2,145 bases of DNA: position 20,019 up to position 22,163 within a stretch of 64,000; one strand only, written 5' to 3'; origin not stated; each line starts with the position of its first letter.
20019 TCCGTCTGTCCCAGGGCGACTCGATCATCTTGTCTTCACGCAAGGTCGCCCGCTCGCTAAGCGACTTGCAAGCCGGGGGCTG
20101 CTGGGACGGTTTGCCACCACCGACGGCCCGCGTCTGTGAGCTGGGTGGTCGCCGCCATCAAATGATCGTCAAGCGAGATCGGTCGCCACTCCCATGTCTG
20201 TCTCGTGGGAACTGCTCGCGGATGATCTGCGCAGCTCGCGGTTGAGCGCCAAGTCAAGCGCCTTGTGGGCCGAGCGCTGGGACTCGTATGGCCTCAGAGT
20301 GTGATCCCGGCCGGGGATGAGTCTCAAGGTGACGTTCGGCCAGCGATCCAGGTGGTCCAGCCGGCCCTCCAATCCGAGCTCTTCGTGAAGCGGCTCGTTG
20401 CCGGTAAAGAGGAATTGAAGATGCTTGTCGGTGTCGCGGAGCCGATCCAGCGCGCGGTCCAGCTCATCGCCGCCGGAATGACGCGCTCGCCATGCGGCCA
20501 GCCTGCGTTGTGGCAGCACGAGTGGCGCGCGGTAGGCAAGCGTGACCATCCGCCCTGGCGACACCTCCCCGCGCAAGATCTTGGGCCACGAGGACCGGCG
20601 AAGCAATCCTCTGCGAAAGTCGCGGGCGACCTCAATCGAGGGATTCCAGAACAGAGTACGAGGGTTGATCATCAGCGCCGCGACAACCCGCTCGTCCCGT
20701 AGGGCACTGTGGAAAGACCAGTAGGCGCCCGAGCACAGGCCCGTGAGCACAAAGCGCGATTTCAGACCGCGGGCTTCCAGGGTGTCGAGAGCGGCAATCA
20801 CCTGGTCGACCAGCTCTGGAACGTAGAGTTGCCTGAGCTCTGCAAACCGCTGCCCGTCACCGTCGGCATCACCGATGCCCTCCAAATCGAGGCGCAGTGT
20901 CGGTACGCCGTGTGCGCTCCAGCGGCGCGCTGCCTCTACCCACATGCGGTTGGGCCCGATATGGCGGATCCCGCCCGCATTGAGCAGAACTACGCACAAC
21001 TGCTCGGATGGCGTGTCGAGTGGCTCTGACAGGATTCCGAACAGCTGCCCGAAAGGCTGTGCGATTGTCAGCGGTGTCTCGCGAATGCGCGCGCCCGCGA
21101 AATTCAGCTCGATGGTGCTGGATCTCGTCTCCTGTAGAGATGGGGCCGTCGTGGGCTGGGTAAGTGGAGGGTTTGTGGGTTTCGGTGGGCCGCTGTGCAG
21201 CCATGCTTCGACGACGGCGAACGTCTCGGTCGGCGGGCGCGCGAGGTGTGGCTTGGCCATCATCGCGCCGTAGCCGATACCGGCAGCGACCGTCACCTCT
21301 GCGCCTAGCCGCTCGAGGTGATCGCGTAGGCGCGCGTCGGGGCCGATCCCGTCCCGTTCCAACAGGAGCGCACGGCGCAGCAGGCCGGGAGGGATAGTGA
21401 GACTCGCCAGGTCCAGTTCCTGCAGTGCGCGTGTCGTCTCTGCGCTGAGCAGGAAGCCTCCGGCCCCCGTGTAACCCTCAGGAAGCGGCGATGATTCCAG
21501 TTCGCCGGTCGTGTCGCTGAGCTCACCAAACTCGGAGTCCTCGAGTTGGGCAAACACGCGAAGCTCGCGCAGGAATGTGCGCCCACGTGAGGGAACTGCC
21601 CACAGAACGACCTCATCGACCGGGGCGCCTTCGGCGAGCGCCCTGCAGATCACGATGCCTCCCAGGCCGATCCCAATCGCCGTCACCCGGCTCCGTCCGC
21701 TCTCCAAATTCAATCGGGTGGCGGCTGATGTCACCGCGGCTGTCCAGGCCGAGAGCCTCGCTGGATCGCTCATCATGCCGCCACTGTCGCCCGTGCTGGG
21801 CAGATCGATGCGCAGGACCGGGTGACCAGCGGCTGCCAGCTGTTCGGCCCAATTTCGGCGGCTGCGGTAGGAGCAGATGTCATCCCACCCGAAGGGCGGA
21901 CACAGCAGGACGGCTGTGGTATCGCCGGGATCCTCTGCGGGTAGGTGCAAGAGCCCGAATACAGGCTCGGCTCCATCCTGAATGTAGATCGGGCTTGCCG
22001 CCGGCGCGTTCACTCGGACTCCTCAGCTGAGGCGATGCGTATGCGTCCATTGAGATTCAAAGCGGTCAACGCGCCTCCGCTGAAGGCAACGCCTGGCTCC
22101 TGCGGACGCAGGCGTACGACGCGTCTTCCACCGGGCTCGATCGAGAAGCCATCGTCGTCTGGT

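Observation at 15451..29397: Candidate tRNA-independent aminoacyl/acyl decoration system for an exopolysaccharide: aaRS-like ligase, carrier protein, AcpS, ACAD, DUF1839 and hydrolases coupled to four Fem/CelD-like transferases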

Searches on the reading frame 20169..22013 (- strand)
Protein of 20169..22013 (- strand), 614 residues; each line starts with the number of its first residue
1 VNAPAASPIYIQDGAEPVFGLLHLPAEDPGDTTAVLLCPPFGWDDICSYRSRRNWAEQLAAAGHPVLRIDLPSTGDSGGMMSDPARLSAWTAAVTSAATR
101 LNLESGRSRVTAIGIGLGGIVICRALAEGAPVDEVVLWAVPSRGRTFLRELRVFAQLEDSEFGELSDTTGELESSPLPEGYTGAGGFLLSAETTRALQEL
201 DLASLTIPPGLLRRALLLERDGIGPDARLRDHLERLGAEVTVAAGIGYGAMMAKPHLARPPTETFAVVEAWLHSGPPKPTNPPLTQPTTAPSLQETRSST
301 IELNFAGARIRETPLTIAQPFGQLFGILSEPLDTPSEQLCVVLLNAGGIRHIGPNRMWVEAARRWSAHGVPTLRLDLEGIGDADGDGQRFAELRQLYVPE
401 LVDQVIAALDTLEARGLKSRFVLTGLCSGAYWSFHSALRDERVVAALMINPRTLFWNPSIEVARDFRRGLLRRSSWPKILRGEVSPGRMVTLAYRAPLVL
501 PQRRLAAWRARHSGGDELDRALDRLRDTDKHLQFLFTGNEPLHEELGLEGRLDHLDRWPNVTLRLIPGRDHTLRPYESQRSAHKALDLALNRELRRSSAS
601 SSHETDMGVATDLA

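Call 3: search_protein_families(library=pfam, proteins=[window:20169-22013:-], max_evalue=0.01)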
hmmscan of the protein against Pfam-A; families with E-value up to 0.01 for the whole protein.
window:20169-22013:- (614 aa): 2 families
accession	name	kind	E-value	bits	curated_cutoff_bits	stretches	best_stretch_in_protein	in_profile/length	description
PF12697.13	Abhydrolase_6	-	4.7e-12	47.5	26.3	2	341-578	1-209/217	Alpha/beta hydrolase family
PF12146.15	Hydrolase_4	-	1.7e-08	34.5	27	2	54-139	22-108/239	Serine aminopeptidase, S33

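Call 4: search_protein_families(library=ncbifam, proteins=[window:20169-22013:-], max_evalue=0.01)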
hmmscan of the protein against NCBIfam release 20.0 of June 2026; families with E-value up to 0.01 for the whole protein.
window:20169-22013:- (614 aa): 3 families
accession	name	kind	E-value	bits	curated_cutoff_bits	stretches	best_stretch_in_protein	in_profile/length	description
TIGR03100.1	hydr1_PEP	hypoth_equivalog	1.9e-19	70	168.45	2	313-490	3-173/274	hydrolase 1, exosortase A system-associated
TIGR03101.1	hydr2_PEP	hypoth_equivalog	2.6e-19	69.8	202.75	2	16-243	10-238/266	hydrolase 2, exosortase A system-associated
NF051488.1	bifunc_PcaDC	exception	1.4e-06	27.7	390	0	54-130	27-99/375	bifunctional 3-oxoadipate enol-lactonase/4-carboxymuconolactone decarboxylase PcaDC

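Call 34: search_solved_structures(query=window:20169-22013:-, max_evalue=0.01)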
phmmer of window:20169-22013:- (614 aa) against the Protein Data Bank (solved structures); distinct sequences matched with E-value up to 0.01: 7.
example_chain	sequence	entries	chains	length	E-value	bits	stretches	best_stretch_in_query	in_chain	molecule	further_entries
9pir_A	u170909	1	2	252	1.3e-08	37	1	11-143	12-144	Alpha/beta fold hydrolase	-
9pic_A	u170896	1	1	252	4.4e-08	35.2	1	11-143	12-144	Alpha/beta fold hydrolase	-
9pid_A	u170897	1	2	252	4.9e-08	35.1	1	11-142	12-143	Alpha/beta fold hydrolase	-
9pjb_A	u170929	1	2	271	0.00018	23.3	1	8-140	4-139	MHETase MHT043-5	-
9w30_A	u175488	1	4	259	0.00023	22.9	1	324-412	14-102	Alpha/beta superfamily hydrolase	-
8b4u_A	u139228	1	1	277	0.00026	22.8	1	8-151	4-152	Alpha/beta hydrolase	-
6lzh_A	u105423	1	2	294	0.007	18.1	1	357-452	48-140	GrgF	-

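Call 53: find_homologous_proteins(query=window:20169-22013:-, max_evalue=0.00001)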
Query window:20169-22013:- (614 aa): 1561 proteins with E <= 0.00001 among 8000 candidates; the best 120 are listed.
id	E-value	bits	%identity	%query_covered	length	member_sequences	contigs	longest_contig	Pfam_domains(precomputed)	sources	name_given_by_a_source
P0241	0.0e+0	1383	100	100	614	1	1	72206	PF12697.14,PF12146.16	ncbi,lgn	ncbi:MAG: alpha/beta fold hydrolase [Solirubrobacteraceae bacterium]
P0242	4.9e-268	909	69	96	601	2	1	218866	PF12697.14,PF00561.27,PF12146.16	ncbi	ncbi:MAG TPA: alpha/beta fold hydrolase [Solirubrobacteraceae bacterium]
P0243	6.5e-265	898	67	99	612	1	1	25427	PF12697.14,PF12146.16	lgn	-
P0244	5.5e-262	889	67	98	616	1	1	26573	PF12697.14,PF12146.16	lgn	-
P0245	1.4e-255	868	66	99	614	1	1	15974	PF12697.14,PF12146.16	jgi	jgi:pimeloyl-ACP methyl ester carboxylesterase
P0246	1.3e-253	861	65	99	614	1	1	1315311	PF12697.14,PF12146.16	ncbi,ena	-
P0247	2.8e-253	860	65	99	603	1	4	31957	PF12697.14,PF00561.27,PF12146.16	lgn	-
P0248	8.0e-252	855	65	98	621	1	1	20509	PF12697.14,PF12146.16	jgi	jgi:pimeloyl-ACP methyl ester carboxylesterase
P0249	2.0e-250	851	66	96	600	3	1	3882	PF12697.14,PF00561.27,PF12146.16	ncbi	-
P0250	3.7e-249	846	63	99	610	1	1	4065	PF12697.14,PF12146.16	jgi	jgi:dienelactone hydrolase/pimeloyl-ACP methyl ester carboxylesterase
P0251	3.3e-248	843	65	97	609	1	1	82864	PF12697.14,PF12146.16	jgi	jgi:dienelactone hydrolase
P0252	2.5e-247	840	63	99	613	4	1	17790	PF12697.14,PF12146.16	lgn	-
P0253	5.0e-246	836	63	97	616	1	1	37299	PF12697.14,PF12146.16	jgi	jgi:dienelactone hydrolase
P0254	5.6e-246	836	63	97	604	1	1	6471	PF12697.14,PF12146.16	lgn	-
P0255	8.2e-246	835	64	97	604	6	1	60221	PF12697.14,PF00561.27,PF12146.16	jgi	-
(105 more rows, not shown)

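Call 62: predict_structure(alignment_id=A3)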
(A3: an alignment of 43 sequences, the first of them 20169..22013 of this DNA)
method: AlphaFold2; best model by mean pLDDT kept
length: 614 residues; sequences in the alignment: 43
mean_pLDDT: 83.9   pTM: 0.86
mean pLDDT of the five models: 83.9, 83.0, 82.2, 81.6, 79.1
residues with pLDDT >= 90: 307; 70-90: 213; 50-70: 51; < 50: 43
segments of 3 or more residues with pLDDT < 50: 163-173, 280-296, 350-352, 605-614
pLDDT, mean of each block of 10 residues (from residue 1): 80 85 87 89 71 91 94 87 87 95 91 95 97 96 93 76 45 63 81 95 94 96 94 96 93 79 95 73 41 54 91 89 90 90 73 68 94 90 79 80 94 90 93 96 96 84 76 66 71 82 82 83 93 91 89 91 89 83 94 88 49 38
secondary structure, 60 per line:
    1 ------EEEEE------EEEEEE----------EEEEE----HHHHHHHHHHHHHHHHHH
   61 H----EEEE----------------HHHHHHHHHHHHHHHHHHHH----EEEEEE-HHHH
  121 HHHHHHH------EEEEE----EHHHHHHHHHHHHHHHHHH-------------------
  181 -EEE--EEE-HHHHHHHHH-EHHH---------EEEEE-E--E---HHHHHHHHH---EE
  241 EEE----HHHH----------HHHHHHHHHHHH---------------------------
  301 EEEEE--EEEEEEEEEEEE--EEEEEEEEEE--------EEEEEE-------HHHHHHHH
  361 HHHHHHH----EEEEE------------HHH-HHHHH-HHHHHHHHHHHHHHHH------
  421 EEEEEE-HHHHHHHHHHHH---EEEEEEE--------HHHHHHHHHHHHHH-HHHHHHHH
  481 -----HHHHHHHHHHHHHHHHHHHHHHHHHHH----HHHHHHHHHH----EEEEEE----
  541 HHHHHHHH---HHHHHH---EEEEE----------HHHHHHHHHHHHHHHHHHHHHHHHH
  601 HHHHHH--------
elements in order: E7-11 E18-23 E34-38 H43-61 E66-69 H86-105 E110-115 H117-127 E134-138 H144-161 E182-184 E187-189 H191-199 E214-218 H227-235 E239-243 H248-251 H262-273 E301-305 E308-319 E322-331 E340-345 H353-367 E372-376 H393-397 H399-414 E421-426 H428-439 E443-449 H458-471 H473-480 H486-512 H517-526 E531-536 H541-548 H552-557 E561-565 H576-606

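Call 67: fold_search(model_id=the predicted structure, library=pdb)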
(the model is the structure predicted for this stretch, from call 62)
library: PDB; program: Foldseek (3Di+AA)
matches with E <= 10: 1774; with E <= 0.001: 1248
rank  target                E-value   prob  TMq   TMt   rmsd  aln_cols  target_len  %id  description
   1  8b4u                  1.8e-10  1.00  0.32  0.66   7.0       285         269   17  The crystal structure of PET46, a PETase enzyme from Candidatus bathyarchaeota (released 2023-08-23)
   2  2hdw_A                3.2e-10  1.00  0.29  0.51  10.4       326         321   18  Crystal structure of hypothetical protein PA2218 from Pseudomonas Aeruginosa (released 2006-11-28)
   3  2hdw_B                5.3e-10  1.00  0.30  0.53  10.1       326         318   19  Crystal structure of hypothetical protein PA2218 from Pseudomonas Aeruginosa (released 2006-11-28)
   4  7qjm_A                1.1e-09  1.00  0.32  0.61   9.0       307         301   21  Crystal structure of an alpha/beta-hydrolase enzyme from Chloroflexus sp. MS-G (202) (released 2022-12-28)
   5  2wtm_C                1.4e-09  1.00  0.29  0.65   8.2       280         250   15  Est1E from Butyrivibrio proteoclasticus (released 2010-01-19)
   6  7qjm_B                1.7e-09  1.00  0.32  0.62   8.9       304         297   21  Crystal structure of an alpha/beta-hydrolase enzyme from Chloroflexus sp. MS-G (202) (released 2022-12-28)
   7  9h0z_D                2.0e-09  1.00  0.31  0.72   5.2       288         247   17  Crystal structure of TTL[Nle], thermophilic lipase TTL from Thermoanaerobacter thermohydrosulfuricus containing non-ca (released 2025-10-29)
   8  3nwo                  2.4e-09  1.00  0.31  0.59  10.7       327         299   14  Crystal structure of Proline iminopeptidase Mycobacterium smegmatis (released 2010-08-04)
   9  2wtm_A                3.1e-09  1.00  0.30  0.67   8.1       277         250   14  Est1E from Butyrivibrio proteoclasticus (released 2010-01-19)
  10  7z2u_A                3.5e-09  1.00  0.29  0.63   7.0       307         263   13  Wild-type ferulic acid esterase from Lactobacillus buchneri in complex with ferulate (released 2022-11-30)
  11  7xrh_B                3.9e-09  1.00  0.29  0.74   7.6       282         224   13  Feruloyl esterase from Lactobacillus acidophilus (released 2023-05-17)
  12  9h0z_E                3.9e-09  1.00  0.31  0.70   5.1       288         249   16  Crystal structure of TTL[Nle], thermophilic lipase TTL from Thermoanaerobacter thermohydrosulfuricus containing non-ca (released 2025-10-29)
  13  7q4j_A                3.9e-09  1.00  0.32  0.70   6.3       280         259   14  A thermostable lipase from Thermoanaerobacter thermohydrosulfuricus in complex a monoacylglycerol intermediate (released 2023-05-10)
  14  7q4h_A                4.1e-09  1.00  0.32  0.69   6.5       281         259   14  A thermostable lipase from Thermoanaerobacter thermohydrosulfuricus in complex with PMSF (released 2023-05-10)
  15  7p0y_B                4.6e-09  1.00  0.31  0.64   9.2       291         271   18  Crystal Structure of mtbMGL K74A (Substrate Analog Complex) (released 2021-09-15)
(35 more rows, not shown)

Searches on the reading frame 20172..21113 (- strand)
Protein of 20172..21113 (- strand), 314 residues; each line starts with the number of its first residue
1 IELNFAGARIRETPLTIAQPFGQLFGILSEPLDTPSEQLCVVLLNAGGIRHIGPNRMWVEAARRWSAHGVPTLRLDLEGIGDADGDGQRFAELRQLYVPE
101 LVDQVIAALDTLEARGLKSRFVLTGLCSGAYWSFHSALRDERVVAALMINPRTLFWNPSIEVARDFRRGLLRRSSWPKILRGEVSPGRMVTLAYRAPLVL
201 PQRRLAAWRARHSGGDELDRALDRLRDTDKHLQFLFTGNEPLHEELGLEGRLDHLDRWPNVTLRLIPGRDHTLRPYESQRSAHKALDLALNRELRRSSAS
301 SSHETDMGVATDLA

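Call 79: search_dna_similar(query=window:20172-21113:-, collection=plasmids, mode=protein, max_rows=40, rows=spread, max_evalue=0.001)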
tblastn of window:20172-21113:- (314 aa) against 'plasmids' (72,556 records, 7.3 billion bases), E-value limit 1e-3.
Records with a match: 58; places in all: 60; records where one place covers at least 80% of the query: 12.
Best place of each record, by identity: <60% 58.
By first word of the organism name: Rhizobium 13; Azospirillum 11; Mycetohabitans 9; Shinella 6; Burkholderia 5; Cupriavidus 4; Methylobacterium 2; Caballeronia 2; Phyllobacterium 1; Allorhizobium 1; and 4 more.
By predicted mobility (MOB-suite, as given by PLSDB): non-mobilizable 50; mobilizable 7; conjugative 1.
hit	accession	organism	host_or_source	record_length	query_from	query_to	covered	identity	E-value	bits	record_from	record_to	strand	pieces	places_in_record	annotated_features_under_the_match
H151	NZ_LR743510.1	Methylobacterium bullatum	-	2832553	21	279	82%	32.1%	1e-21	102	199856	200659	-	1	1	none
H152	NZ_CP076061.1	Cupriavidus sp. EM10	Pure-cultured cell,sewage water sludge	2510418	5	300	94%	28.1%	1e-17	91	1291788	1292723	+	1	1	none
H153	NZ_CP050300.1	Phyllobacterium sp. 628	Oxytropis pumilio,cell culture,root ...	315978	7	287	89%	28.3%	5e-15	83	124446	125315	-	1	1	alpha/beta fold hydrolase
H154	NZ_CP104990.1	Rhizobium sp. CC-CFT758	cell culture,agricultural soil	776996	10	279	86%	28.5%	3e-14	81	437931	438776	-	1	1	alpha/beta fold hydrolase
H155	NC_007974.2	Cupriavidus metallidurans CH34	-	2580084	22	306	91%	26.1%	6e-15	83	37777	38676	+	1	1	none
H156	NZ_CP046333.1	Cupriavidus metallidurans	sedimentation pond in a zinc factory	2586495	22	306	91%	26.1%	6e-15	83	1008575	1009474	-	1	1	none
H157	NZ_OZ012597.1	Shinella sp. WSD5-1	-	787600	10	279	86%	26.7%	3e-10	69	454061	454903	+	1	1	alpha/beta hydrolase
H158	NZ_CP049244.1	Allorhizobium pseudoryzae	cell culture,soil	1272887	23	275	81%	27.0%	2e-14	81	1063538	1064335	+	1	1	none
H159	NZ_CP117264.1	Rhizobium tumorigenes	Rubus sp.,pure bacterial culture,Aerial ...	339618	20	212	61%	33.2%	3e-14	81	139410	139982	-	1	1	alpha/beta fold hydrolase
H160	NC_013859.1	Azospirillum sp. B510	-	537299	14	195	58%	35.0%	4e-15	83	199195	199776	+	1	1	alpha/beta fold hydrolase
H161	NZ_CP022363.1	Azospirillum sp. TSH58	single cell,paddy soils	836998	1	151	48%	41.7%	3e-10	69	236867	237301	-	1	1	alpha/beta fold hydrolase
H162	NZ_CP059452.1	Azospirillum brasilense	Prokaryotes,soil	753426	3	151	47%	42.0%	1e-15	85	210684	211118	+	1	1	alpha/beta fold hydrolase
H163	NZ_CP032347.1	Azospirillum brasilense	soil sample,Agricultural field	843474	1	151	48%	41.1%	5e-9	65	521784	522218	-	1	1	alpha/beta fold hydrolase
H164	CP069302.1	Shinella sp. PSBB067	monoisolate,Minnesota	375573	5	190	59%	33.2%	2e-13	78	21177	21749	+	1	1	alpha/beta fold hydrolase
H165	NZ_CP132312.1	Shinella zoogloeoides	Homo sapiens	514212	7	190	59%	33.0%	4e-12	74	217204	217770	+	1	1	alpha/beta fold hydrolase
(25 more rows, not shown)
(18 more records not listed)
